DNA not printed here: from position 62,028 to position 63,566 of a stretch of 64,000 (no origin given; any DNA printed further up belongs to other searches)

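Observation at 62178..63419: Orphan PtuA/Septu-like ATPase with disabled catalytic motifs: candidate dominant-negative anti-defence decoy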

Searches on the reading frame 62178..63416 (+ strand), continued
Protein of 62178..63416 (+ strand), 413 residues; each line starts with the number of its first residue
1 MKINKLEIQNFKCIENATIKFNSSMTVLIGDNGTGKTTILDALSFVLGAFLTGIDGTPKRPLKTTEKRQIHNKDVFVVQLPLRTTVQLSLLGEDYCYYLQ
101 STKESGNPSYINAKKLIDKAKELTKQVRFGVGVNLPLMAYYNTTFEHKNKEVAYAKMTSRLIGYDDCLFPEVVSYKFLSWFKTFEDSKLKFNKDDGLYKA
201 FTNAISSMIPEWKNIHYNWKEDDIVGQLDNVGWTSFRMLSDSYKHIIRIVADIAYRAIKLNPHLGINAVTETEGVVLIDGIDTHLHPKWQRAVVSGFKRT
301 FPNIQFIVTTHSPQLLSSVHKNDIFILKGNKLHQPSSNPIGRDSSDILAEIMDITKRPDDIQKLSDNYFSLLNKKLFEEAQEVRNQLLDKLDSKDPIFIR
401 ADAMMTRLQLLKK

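Call 30: search_solved_structures(query=P0001, max_evalue=0.00001, show_alignments=2)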
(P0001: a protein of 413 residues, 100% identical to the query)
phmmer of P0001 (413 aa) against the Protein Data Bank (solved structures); distinct sequences matched with E-value up to 0.00001: 13.
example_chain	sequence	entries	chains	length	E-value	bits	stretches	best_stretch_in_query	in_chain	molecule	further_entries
8ee4_A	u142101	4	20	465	2e-47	165.1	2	202-365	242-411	PtuA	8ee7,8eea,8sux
9n69_A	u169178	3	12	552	2.2e-38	135.3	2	176-328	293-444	AAA family ATPase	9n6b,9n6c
9e8z_C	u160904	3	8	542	2.1e-31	112.3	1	201-376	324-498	Retron Ec83 probable ATPase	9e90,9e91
9o4a_A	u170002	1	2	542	9.5e-31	110.2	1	201-376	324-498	Retron Ec83 probable ATPase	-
9vh1_D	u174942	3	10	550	6.3e-30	107.5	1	204-387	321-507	Retron Ec78 probable ATPase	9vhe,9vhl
9nnb_C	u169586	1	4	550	2.3e-29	105.6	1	202-363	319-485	Retron I-A effector PtuA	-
9kjx_B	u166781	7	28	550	2.3e-29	105.6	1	202-363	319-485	AAA family ATPase | Retron I-A effector PtuA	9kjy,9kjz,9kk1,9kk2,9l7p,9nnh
9nnk_C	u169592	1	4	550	2.4e-29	105.5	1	202-363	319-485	Retreon I-A effector PtuA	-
22bu_B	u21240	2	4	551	2.9e-29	105.3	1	202-384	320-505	AAA family ATPase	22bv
9u9y_A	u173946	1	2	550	1.3e-28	103.1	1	202-363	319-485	AAA family ATPase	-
22et_E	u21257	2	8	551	3.3e-28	101.8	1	202-384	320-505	PtuA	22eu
9vkz_A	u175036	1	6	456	4.6e-28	101.3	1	203-324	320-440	Retron Ec78 probable ATPase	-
6p74_A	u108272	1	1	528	2.2e-06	30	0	3-50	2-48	Putative ATP-dependent endonuclease of the OLD family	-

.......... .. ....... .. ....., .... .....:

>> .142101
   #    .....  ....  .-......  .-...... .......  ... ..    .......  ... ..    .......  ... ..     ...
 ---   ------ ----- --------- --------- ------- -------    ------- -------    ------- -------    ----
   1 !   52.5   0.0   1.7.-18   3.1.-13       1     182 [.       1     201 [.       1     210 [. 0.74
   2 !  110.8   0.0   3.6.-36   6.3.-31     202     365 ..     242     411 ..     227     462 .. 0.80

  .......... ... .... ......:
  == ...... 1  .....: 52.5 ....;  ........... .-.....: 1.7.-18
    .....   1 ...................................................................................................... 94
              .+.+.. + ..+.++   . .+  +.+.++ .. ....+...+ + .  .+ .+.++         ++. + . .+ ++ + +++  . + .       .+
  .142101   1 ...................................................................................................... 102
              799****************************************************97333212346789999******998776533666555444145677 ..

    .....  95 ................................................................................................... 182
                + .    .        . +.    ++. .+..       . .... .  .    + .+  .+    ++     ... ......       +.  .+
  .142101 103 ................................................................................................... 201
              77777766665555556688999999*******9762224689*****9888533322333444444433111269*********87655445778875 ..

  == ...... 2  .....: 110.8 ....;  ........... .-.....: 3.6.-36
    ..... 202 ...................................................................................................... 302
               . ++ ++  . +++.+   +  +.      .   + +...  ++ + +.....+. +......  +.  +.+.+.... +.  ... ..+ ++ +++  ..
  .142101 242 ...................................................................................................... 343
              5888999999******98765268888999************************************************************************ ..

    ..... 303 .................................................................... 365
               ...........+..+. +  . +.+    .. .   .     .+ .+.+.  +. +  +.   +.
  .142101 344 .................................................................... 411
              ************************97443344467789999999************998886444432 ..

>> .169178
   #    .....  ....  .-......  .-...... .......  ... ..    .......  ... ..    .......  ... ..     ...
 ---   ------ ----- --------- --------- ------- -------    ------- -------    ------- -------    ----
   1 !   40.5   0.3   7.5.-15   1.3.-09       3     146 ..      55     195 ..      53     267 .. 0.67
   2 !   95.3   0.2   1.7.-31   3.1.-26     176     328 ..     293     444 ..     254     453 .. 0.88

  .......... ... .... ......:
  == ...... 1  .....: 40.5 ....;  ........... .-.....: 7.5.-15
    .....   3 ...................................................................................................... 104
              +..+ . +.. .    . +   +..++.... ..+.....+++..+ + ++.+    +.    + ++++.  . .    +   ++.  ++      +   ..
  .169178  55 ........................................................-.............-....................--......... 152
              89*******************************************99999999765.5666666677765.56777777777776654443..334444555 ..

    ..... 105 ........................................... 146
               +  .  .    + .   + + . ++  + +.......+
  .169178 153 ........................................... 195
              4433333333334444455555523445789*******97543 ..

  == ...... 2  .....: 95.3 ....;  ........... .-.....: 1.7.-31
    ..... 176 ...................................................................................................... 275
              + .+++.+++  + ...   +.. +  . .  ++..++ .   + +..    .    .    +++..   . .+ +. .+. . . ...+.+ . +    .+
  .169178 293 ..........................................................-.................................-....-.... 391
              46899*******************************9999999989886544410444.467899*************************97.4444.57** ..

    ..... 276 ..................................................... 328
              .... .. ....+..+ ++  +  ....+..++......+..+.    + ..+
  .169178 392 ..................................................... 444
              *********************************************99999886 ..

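Call 53: predict_structure(alignment_id=A1)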
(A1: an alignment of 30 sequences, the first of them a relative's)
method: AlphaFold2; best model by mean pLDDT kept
length: 413 residues; sequences in the alignment: 30
mean_pLDDT: 85.0   pTM: 0.82
mean pLDDT of the five models: 85.0, 85.1, 83.0, 81.6, 81.2
residues with pLDDT >= 90: 192; 70-90: 167; 50-70: 50; < 50: 4
segments of 3 or more residues with pLDDT < 50: none
pLDDT, mean of each block of 10 residues (from residue 1): 96 91 92 82 95 87 90 89 96 96 87 96 94 96 64 59 84 78 88 90 93 91 89 86 88 95 97 96 80 91 96 84 84 84 75 61 73 77 76 59 65 60
secondary structure, 60 per line:
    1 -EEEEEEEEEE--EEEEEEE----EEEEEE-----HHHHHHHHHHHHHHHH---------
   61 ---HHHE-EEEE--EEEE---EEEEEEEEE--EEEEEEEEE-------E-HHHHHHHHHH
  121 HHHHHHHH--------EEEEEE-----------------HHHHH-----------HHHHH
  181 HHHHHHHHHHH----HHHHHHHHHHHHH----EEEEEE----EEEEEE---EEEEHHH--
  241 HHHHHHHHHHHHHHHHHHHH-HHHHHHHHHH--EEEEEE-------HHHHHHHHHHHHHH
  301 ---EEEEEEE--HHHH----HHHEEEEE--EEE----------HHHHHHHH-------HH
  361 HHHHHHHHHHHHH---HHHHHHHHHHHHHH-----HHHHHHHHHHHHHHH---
elements in order: E2-11 E14-20 E25-30 H36-51 E69-72 E75-78 E82-90 E93-101 H111-128 E137-142 H160-164 H176-191 H196-208 E213-218 E223-228 E232-235 H241-260 H262-271 E274-279 H287-300 E304-310 H313-316 E324-328 E331-333 H344-351 H359-373 H377-390 H396-410

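Call 54: search_protein_representatives(protein=P0001)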
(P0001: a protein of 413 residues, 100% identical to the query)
Query: 413 residues. Proteins with E-value up to 0.001 (for the whole library): 19269; up to 1e-10: 8376; up to 1e-30: 1654. The best 150 are listed.
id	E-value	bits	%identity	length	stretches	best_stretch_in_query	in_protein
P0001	3.4e-277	934.9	100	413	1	1-413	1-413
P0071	1.5e-96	340.0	45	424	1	1-398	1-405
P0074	3.9e-94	332.1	57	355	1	1-278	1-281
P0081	4.6e-92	325.3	45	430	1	1-375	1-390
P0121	2.4e-82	293.3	48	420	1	1-376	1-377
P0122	9.2e-80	284.8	44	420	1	2-400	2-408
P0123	2.9e-75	269.9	41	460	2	192-413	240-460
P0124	5.7e-74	265.7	41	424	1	1-334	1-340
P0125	7.1e-70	252.2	37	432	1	1-404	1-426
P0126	4.4e-69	249.6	40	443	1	1-411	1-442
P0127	5.6e-69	249.3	40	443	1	1-392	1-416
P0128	3.2e-67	243.5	38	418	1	1-400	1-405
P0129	2.1e-66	240.8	56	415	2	237-413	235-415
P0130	4.4e-66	239.7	40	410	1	1-351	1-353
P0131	1.5e-65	238.0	39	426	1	1-408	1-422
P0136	1.4e-63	231.5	55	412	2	222-413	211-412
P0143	4.2e-62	226.6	58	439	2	265-413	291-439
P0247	2.3e-51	191.2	39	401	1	1-334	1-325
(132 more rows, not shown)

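Call 58: find_encoding_contigs(protein=P0123, flank=5000, max_places=3)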
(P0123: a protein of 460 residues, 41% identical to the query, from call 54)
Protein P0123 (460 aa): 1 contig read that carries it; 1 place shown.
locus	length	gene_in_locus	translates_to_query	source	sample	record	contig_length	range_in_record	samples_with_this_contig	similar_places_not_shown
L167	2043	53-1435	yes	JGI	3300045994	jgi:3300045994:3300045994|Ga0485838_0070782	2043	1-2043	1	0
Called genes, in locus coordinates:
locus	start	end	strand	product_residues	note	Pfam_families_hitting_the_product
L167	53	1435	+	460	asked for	PF00005:ABC_tran (faint), PF02463:SMC_N, PF11398:DUF2813 (faint), PF13175:AAA_15, PF13476:AAA_23, PF13514:AAA_27 (weak), PF13304:AAA_21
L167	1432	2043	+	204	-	?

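Call 59: find_encoding_contigs(protein=P0136, flank=5000, max_places=3)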
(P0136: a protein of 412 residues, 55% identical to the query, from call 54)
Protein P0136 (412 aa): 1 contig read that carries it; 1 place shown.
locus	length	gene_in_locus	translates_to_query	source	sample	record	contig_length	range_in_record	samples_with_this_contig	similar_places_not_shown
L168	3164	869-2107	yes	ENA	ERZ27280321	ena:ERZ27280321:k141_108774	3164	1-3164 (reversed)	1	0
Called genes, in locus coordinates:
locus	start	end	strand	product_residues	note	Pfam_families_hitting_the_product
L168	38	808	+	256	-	PF01547:SBP_bac_1, PF13531:SBP_bac_11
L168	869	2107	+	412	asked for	PF02463:SMC_N, PF11398:DUF2813 (faint), PF13175:AAA_15, PF13476:AAA_23, PF13514:AAA_27, PF13555:AAA_29 (weak), PF13175:AAA_15, PF13304:AAA_21, +1 more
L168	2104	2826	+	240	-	-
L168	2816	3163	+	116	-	?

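Call 60: find_encoding_contigs(protein=P0129, flank=5000, max_places=3)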
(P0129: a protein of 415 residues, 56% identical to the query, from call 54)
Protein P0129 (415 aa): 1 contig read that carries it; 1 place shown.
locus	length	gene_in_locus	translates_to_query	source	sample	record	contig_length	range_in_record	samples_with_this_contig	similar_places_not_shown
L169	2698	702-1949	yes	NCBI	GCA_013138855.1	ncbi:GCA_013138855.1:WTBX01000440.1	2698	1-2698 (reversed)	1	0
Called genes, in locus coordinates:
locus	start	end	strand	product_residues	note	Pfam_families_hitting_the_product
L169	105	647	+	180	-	-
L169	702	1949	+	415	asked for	PF02463:SMC_N, PF11398:DUF2813 (faint), PF13175:AAA_15, PF13476:AAA_23, PF13514:AAA_27 (weak), PF13555:AAA_29 (faint), PF13304:AAA_21, PF13175:AAA_15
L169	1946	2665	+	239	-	-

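Call 61: find_encoding_contigs(protein=P0143, flank=5000, max_places=3)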
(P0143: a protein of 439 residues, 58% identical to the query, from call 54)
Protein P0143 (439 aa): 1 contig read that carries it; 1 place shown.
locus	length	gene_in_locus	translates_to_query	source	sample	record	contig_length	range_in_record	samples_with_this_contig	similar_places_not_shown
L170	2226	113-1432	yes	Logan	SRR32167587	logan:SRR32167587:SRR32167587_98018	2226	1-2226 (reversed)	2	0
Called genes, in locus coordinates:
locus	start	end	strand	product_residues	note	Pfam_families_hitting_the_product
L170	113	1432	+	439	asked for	PF00005:ABC_tran (faint), PF02463:SMC_N (weak), PF13175:AAA_15, PF13476:AAA_23, PF13555:AAA_29 (weak), PF13304:AAA_21 (weak), PF13175:AAA_15, PF13304:AAA_21, +1 more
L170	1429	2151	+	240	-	-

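Call 62: search_protein_families(library=padloc, proteins=[L169:1946-2662:+, L168:2104-2823:+, L170:1429-2148:+, L167:1432-2043:+, P0123, P0136], max_evalue=0.001)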
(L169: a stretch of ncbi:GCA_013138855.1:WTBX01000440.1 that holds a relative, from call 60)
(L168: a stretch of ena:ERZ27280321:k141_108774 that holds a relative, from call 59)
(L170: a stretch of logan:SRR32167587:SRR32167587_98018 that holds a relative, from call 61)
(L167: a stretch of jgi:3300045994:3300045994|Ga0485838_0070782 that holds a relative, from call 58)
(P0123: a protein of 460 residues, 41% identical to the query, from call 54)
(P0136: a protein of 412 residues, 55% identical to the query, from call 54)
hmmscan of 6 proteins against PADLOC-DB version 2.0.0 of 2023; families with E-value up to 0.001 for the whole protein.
L169:1946-2662:+ (239 aa): 37 families (the best 25 are shown)
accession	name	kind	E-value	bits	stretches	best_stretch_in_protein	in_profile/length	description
PDLC00332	PtuB1|PtuB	-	1.3e-40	137.5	1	1-238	1-208/212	Unknown function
PDLC00346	PtuB1|PtuB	-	9.3e-37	125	1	1-238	1-210/214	Unknown function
PDLC00322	PtuB1|PtuB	-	6.7e-32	109.1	1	1-238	1-209/215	Unknown function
PDLC00320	PtuB1|PtuB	-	1.2e-25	88.5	1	6-237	3-199/202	Unknown function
PDLC00314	PtuB1|PtuB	-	1.9e-24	84.6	1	1-183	1-155/156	Unknown function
PDLC02924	HNH_I-A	-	3.9e-24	83.8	1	25-226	16-189/198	-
PDLC00324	PtuB1|PtuB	-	3.5e-20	70.6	1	34-237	19-204/209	Unknown function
PDLC00344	PtuB1|PtuB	-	1e-19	69.2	1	1-239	1-210/213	Unknown function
PDLC00349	PtuB1|PtuB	-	4.4e-18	64.2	1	23-193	9-197/260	Unknown function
PDLC00326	PtuB1|PtuB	-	2.5e-17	61.4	1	27-191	12-161/197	Unknown function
PDLC00345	PtuB1|PtuB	-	1.4e-16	58.7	1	19-124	7-116/223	Unknown function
PDLC00358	PtuB1|PtuB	-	7.7e-12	43.3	1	37-107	21-90/215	Unknown function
PDLC00355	PtuB1|PtuB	-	1.8e-11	42.2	1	36-148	24-135/263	Unknown function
PDLC00325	PtuB1|PtuB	-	5.5e-11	40.5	1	33-123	22-117/213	Unknown function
PDLC00337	PtuB1|PtuB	-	6.7e-11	40.5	1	1-193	1-164/216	Unknown function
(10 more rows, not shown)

L168:2104-2823:+ (240 aa): 40 families (the best 25 are shown)
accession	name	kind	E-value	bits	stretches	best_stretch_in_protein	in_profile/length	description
PDLC00332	PtuB1|PtuB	-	2.5e-43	146.4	1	1-232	1-209/212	Unknown function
PDLC00346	PtuB1|PtuB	-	3e-36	123.4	1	1-232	1-211/214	Unknown function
PDLC00322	PtuB1|PtuB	-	3.7e-34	116.5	1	1-233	1-211/215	Unknown function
PDLC00320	PtuB1|PtuB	-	5.8e-31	105.9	1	38-232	20-201/202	Unknown function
PDLC02924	HNH_I-A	-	9e-30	102.2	1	33-218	16-188/198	-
PDLC00324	PtuB1|PtuB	-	2.3e-27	94.1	1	36-231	16-205/209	Unknown function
PDLC00314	PtuB1|PtuB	-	7.9e-26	89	1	36-147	17-129/156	Unknown function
PDLC00344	PtuB1|PtuB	-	3.6e-21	73.9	1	36-233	18-211/213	Unknown function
PDLC00358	PtuB1|PtuB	-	3.2e-20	70.7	1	37-231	19-213/215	Unknown function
PDLC00326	PtuB1|PtuB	-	4.8e-19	67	1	35-191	17-164/197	Unknown function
PDLC00349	PtuB1|PtuB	-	3e-15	54.9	1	36-199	19-206/260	Unknown function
PDLC00334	PtuB1|PtuB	-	8.5e-15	53.2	1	38-196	19-168/222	Unknown function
PDLC00337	PtuB1|PtuB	-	4.2e-14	50.9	1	1-197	1-171/216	Unknown function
PDLC00345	PtuB1|PtuB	-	1.7e-13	48.7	1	25-119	11-109/223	Unknown function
PDLC00357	PtuB1|PtuB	-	1.8e-12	45.7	1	30-193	19-184/240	Unknown function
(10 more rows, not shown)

L170:1429-2148:+ (240 aa): 40 families (the best 25 are shown)
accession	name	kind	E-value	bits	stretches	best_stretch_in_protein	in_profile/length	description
PDLC00332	PtuB1|PtuB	-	1.3e-40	137.5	1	36-239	27-210/212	Unknown function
PDLC00346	PtuB1|PtuB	-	1.9e-37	127.3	1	1-239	1-212/214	Unknown function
PDLC00322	PtuB1|PtuB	-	1.9e-31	107.6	1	38-237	19-209/215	Unknown function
PDLC00320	PtuB1|PtuB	-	2.2e-29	100.7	1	46-239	28-202/202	Unknown function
PDLC00314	PtuB1|PtuB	-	1.9e-27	94.3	1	38-181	19-153/156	Unknown function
PDLC00324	PtuB1|PtuB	-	4e-27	93.4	1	38-237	18-205/209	Unknown function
PDLC02924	HNH_I-A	-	9.4e-27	92.3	1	33-235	16-196/198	-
PDLC00344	PtuB1|PtuB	-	4.5e-23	80.1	1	38-238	20-210/213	Unknown function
PDLC00326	PtuB1|PtuB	-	2.8e-22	77.6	1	37-192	19-162/197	Unknown function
PDLC00358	PtuB1|PtuB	-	8.9e-21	72.5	1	38-237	20-213/215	Unknown function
PDLC00349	PtuB1|PtuB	-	6.6e-20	70.1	1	36-235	19-245/260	Unknown function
PDLC00345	PtuB1|PtuB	-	5.3e-18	63.4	1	25-127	11-117/223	Unknown function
PDLC00334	PtuB1|PtuB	-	1.4e-14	52.5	1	39-121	20-104/222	Unknown function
PDLC00337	PtuB1|PtuB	-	7.9e-14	50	1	45-221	38-195/216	Unknown function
PDLC00335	PtuB1|PtuB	-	2.3e-13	48.2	1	35-155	17-139/214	Unknown function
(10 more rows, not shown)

L167:1432-2043:+ (204 aa): 38 families (the best 25 are shown)
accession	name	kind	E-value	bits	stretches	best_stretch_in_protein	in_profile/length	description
PDLC00332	PtuB1|PtuB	-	2.4e-37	126.8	1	1-195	1-170/212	Unknown function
PDLC00346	PtuB1|PtuB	-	2.8e-31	107.1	1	1-198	1-173/214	Unknown function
PDLC00322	PtuB1|PtuB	-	1.9e-29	101.1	1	2-193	2-164/215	Unknown function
PDLC00320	PtuB1|PtuB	-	3.4e-25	87.1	1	47-194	26-163/202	Unknown function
PDLC00314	PtuB1|PtuB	-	5.4e-25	86.3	1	38-179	21-155/156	Unknown function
PDLC02924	HNH_I-A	-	8.1e-25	86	1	31-190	16-156/198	-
PDLC00324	PtuB1|PtuB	-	3.4e-23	80.5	1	37-191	19-164/209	Unknown function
PDLC00344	PtuB1|PtuB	-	4.5e-22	76.9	1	31-199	15-169/213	Unknown function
PDLC00349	PtuB1|PtuB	-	4.5e-20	70.7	1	26-191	12-199/260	Unknown function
PDLC00326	PtuB1|PtuB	-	6.3e-17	60.1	1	33-189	17-163/197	Unknown function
PDLC00345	PtuB1|PtuB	-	3.1e-15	54.3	1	35-122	24-112/223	Unknown function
PDLC00337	PtuB1|PtuB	-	3.4e-14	51.2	1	51-192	44-167/216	Unknown function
PDLC00358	PtuB1|PtuB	-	2.1e-13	48.5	1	38-195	22-171/215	Unknown function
PDLC00338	PtuB1|PtuB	-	8.7e-13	46.3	1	18-115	4-106/261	Unknown function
PDLC00353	PtuB1|PtuB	-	9.4e-13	46.4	1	48-151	35-126/196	Unknown function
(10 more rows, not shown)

P0123 (460 aa): 147 families (the best 25 are shown)
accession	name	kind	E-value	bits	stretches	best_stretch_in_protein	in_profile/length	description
PDLC00271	PtuA1|PtuA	-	1.1e-152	507.4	1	1-459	1-418/421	AAA ATPase domain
PDLC02913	ATPase_I-A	-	2.1e-131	437.5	1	2-459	53-507/508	-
PDLC00299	PtuA1|PtuA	-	1.8e-128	427.8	1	2-458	54-525/535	AAA ATPase domain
PDLC00284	PtuA1|PtuA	-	2.6e-115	384.3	1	1-454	60-536/545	AAA ATPase domain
PDLC00286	PtuA1|PtuA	-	9.9e-109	361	1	124-455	2-282/289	AAA ATPase domain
PDLC00278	PtuA1|PtuA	-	3.4e-93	311.3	1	1-459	1-432/436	AAA ATPase domain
PDLC00311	PtuA1|PtuA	-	1.8e-81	272.5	2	238-459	217-454/455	AAA ATPase domain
PDLC00310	PtuA1|PtuA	-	1.6e-80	269.4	1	1-459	1-438/443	AAA ATPase domain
PDLC00277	PtuA1|PtuA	-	1.4e-74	249.8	2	215-460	180-423/423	AAA ATPase domain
PDLC00298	PtuA1|PtuA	-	1.5e-74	249.6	2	239-458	197-420/423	AAA ATPase domain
PDLC00275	PtuA1|PtuA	-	2.1e-73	245.7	1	91-459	19-347/348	AAA ATPase domain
PDLC00267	PtuA1|PtuA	-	1.2e-71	240.2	2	241-443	205-413/438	AAA ATPase domain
PDLC00304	PtuA1|PtuA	-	1e-44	151.4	1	9-434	18-409/444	AAA ATPase domain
PDLC00295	PtuA1|PtuA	-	1.2e-41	141.3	2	228-437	202-417/451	AAA ATPase domain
PDLC00292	PtuA1|PtuA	-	1.4e-39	134.1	2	235-380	458-599/726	AAA ATPase domain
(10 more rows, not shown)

P0136 (412 aa): 151 families (the best 25 are shown)
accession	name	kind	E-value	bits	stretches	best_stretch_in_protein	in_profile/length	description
PDLC00271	PtuA1|PtuA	-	5.4e-90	300.9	1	1-410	1-417/421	AAA ATPase domain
PDLC02913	ATPase_I-A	-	1.2e-74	250.2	2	165-388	276-489/508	-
PDLC00278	PtuA1|PtuA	-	6.1e-74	247.8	2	129-389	161-415/436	AAA ATPase domain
PDLC00299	PtuA1|PtuA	-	3.4e-72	242.1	2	170-388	294-508/535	AAA ATPase domain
PDLC00310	PtuA1|PtuA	-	6.2e-68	227.9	2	134-388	168-420/443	AAA ATPase domain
PDLC00311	PtuA1|PtuA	-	5.7e-65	218.1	2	136-410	179-453/455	AAA ATPase domain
PDLC00277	PtuA1|PtuA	-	1e-63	214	1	1-412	1-423/423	AAA ATPase domain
PDLC00284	PtuA1|PtuA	-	1.8e-61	206.6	2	170-386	309-521/545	AAA ATPase domain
PDLC00275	PtuA1|PtuA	-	1.1e-60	203.9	1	118-411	71-347/348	AAA ATPase domain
PDLC00298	PtuA1|PtuA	-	5.3e-60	201.7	2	143-389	173-404/423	AAA ATPase domain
PDLC00286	PtuA1|PtuA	-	3.2e-56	188.6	1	111-386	15-263/289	AAA ATPase domain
PDLC00267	PtuA1|PtuA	-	1.3e-54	184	2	136-396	171-420/438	AAA ATPase domain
PDLC00305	PtuA1|PtuA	-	7.7e-37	125.5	1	1-325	1-303/392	AAA ATPase domain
PDLC00304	PtuA1|PtuA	-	1.3e-36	124.8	1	3-392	12-421/444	AAA ATPase domain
PDLC00295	PtuA1|PtuA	-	3.8e-36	123.1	2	175-385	207-418/451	AAA ATPase domain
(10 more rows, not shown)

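Call 74: find_encoding_contigs(protein=P0247, flank=5000, max_places=3)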
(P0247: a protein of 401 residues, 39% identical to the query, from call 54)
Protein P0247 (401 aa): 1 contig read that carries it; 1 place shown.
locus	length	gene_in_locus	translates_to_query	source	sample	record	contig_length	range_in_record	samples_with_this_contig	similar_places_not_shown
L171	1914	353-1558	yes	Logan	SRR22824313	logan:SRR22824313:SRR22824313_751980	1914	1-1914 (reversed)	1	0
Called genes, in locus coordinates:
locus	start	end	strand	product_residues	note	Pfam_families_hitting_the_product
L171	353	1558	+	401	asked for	PF02463:SMC_N, PF11398:DUF2813 (weak), PF13175:AAA_15, PF13476:AAA_23, PF13514:AAA_27 (faint), PF13555:AAA_29, PF13304:AAA_21, PF13175:AAA_15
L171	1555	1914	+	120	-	?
